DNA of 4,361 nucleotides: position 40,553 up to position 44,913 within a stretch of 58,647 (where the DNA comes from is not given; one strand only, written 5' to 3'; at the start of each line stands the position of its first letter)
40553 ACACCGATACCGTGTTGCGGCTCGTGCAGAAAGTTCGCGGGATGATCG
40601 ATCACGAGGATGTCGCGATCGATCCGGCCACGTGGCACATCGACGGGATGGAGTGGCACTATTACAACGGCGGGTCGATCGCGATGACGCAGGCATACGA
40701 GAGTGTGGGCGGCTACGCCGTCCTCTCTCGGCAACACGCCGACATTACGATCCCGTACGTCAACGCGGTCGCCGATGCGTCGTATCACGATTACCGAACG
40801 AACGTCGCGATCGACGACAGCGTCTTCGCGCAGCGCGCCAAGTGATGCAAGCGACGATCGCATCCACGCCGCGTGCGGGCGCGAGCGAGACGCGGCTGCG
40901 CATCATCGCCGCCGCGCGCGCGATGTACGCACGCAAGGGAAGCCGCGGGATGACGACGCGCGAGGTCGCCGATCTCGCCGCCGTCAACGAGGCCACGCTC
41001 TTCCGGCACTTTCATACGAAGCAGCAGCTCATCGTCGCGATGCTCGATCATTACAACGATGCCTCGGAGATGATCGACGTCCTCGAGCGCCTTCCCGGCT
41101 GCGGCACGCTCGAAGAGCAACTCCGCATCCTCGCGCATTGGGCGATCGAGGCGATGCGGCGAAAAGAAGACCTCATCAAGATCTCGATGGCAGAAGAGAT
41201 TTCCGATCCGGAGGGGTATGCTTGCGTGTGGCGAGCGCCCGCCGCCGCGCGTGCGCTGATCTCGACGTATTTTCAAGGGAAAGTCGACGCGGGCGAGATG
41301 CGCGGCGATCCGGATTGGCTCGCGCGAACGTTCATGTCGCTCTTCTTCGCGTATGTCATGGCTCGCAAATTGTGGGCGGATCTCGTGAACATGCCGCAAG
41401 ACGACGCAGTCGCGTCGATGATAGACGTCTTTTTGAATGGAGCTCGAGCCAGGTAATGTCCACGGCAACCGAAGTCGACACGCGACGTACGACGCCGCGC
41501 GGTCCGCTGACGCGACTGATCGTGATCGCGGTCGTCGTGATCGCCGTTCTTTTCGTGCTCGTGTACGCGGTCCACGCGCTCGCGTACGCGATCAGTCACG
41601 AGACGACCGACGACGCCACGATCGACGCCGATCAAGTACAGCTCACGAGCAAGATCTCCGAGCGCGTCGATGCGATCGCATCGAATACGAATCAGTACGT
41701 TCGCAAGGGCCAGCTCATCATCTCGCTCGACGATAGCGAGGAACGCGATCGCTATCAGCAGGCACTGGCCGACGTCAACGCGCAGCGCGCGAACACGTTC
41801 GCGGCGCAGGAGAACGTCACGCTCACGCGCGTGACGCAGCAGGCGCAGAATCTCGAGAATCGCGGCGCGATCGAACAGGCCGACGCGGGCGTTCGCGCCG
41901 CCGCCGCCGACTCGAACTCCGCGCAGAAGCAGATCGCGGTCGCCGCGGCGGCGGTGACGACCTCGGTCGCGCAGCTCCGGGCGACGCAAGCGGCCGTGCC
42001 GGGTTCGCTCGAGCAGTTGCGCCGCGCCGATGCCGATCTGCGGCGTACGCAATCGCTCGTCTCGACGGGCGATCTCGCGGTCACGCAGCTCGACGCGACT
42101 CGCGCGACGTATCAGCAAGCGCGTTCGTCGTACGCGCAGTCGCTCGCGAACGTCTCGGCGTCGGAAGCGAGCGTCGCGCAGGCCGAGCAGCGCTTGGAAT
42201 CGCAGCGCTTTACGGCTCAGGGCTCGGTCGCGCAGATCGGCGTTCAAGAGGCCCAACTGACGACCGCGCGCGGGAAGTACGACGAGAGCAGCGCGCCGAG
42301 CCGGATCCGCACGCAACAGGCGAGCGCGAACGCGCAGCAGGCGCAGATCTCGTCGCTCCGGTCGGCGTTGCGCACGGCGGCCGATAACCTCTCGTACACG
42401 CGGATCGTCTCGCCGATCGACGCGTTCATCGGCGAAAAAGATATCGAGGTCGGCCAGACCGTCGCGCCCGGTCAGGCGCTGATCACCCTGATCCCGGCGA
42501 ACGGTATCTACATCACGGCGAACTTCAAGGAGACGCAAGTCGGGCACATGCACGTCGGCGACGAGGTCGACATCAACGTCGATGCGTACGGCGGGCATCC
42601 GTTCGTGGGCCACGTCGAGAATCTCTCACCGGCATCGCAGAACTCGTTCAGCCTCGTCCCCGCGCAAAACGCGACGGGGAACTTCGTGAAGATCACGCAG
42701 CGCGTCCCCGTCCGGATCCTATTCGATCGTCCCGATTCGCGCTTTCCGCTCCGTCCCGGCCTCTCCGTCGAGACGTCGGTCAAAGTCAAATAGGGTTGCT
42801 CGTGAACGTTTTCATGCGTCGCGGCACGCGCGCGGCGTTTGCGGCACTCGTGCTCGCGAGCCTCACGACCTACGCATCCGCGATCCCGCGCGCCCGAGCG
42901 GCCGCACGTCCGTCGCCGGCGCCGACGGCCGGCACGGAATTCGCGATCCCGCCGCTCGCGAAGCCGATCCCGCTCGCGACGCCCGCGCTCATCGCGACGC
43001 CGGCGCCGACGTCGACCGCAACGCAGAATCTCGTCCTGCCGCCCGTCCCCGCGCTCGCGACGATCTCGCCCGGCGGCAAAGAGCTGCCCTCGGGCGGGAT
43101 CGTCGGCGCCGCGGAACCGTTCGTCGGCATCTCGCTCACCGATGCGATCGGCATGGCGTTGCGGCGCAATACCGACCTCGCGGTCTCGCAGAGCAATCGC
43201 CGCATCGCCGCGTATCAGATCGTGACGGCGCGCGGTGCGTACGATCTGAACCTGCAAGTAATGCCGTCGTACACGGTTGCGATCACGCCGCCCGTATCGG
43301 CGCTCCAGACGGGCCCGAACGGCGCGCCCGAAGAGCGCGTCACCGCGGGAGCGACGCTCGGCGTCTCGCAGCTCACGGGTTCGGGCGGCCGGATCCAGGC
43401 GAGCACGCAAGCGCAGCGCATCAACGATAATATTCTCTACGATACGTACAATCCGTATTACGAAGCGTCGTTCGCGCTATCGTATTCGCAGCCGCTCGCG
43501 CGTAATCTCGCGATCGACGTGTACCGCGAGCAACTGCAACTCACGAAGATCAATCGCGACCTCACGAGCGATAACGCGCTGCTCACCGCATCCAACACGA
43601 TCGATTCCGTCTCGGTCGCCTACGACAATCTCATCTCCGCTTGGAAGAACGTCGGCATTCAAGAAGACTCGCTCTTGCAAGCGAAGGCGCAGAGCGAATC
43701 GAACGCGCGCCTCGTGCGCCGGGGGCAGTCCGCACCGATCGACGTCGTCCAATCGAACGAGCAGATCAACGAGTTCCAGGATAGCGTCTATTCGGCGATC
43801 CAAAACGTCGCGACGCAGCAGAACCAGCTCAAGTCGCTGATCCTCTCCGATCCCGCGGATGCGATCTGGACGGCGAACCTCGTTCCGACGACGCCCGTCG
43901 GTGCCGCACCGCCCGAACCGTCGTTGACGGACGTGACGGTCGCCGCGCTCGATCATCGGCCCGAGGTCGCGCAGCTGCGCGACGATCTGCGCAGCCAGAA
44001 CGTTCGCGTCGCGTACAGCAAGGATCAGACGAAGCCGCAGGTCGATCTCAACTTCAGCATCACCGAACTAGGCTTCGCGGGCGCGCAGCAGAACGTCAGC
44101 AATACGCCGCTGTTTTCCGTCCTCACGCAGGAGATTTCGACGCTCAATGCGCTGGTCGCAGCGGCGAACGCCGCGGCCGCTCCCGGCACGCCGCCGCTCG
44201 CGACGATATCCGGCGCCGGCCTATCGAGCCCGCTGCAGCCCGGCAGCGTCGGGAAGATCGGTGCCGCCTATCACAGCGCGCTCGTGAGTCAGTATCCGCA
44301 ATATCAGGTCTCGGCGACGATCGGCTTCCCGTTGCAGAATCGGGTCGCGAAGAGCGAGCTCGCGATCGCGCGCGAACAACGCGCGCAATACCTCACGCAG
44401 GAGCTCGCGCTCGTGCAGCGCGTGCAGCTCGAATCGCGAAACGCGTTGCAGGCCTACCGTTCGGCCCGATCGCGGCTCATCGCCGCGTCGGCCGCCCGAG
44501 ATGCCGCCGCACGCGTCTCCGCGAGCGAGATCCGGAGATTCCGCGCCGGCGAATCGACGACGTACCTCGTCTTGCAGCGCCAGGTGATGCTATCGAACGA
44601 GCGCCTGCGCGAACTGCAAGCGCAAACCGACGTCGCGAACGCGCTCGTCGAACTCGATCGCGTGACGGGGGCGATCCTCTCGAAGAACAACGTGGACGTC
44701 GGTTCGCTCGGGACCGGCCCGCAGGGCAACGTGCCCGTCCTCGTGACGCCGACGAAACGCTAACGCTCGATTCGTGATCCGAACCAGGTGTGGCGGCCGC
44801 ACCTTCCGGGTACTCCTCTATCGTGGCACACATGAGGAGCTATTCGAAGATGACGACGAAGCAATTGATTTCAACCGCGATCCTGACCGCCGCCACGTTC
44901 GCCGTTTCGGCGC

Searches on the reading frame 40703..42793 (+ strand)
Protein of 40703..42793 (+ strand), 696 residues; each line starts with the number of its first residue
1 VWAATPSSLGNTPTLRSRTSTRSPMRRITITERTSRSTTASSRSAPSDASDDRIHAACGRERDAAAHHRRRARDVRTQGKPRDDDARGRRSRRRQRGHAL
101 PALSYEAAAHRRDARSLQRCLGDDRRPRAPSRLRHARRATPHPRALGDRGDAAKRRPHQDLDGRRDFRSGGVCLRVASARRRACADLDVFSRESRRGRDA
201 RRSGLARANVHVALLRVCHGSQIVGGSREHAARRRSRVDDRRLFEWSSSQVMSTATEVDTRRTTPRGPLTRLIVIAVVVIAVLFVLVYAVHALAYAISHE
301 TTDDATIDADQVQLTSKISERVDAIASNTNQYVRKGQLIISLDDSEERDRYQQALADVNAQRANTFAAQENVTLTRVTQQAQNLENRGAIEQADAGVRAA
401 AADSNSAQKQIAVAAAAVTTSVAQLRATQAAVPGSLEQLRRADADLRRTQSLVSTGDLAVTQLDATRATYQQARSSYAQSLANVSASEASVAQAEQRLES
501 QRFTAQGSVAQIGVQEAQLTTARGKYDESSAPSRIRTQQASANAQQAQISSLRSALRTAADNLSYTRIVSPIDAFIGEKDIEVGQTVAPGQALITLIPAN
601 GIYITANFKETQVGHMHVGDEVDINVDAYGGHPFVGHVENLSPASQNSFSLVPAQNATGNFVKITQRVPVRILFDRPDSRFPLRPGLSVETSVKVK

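Call 54: search_protein_families(library=pfam, proteins=[window:40703-42793:+], max_evalue=0.00001)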
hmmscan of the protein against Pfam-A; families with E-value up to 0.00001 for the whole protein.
window:40703-42793:+ (696 aa): 2 families
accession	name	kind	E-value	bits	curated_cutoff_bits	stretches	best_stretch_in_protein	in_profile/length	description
PF13437.12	HlyD_3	-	9.6e-13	49.2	22.2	1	568-652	2-87/106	HlyD family secretion protein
PF16576.10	HlyD_D23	-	1.6e-11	44.3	30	1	479-644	46-187/214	Barrel-sandwich domain of CusB or HlyD membrane-fusion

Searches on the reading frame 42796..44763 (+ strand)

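Call 54: search_protein_families(library=pfam, proteins=[window:42796-44763:+], max_evalue=0.00001)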
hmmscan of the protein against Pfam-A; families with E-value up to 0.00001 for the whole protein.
window:42796-44763:+ (655 aa): 1 family
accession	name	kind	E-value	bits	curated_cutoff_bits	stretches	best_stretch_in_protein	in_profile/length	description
PF02321.23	OEP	-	4.2e-18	66.3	22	1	381-625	5-187/187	Outer membrane efflux protein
